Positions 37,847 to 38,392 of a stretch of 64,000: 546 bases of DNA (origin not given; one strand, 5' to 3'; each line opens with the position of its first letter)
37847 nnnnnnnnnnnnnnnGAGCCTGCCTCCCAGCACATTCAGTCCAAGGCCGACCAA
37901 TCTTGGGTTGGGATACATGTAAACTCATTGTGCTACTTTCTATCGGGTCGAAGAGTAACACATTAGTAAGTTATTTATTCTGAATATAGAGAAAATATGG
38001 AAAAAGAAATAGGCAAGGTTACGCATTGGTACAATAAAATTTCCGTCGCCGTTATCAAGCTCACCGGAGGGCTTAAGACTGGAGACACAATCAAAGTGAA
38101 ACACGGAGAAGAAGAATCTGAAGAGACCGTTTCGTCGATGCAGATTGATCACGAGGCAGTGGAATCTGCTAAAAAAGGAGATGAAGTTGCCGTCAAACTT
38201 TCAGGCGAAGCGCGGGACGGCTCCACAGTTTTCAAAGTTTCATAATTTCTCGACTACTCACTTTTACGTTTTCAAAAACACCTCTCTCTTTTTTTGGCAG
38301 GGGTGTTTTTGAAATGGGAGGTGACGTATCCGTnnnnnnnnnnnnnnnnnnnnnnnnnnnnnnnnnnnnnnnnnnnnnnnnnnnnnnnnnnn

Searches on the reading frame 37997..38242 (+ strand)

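Call 39: search_protein_families(library=pfam, proteins=[window:37997-38242:+], max_evalue=0.01)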
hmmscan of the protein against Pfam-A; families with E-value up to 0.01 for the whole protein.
window:37997-38242:+ (82 aa): 2 families
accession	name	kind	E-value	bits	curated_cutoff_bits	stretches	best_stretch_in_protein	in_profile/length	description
PF03144.31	GTP_EFTU_D2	-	5.7e-05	23.9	30.3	1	23-73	10-63/73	Elongation factor Tu domain 2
PF14578.12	GTP_EFTU_D4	-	0.00021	21.6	23.8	1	16-72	20-74/86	Elongation factor Tu domain 4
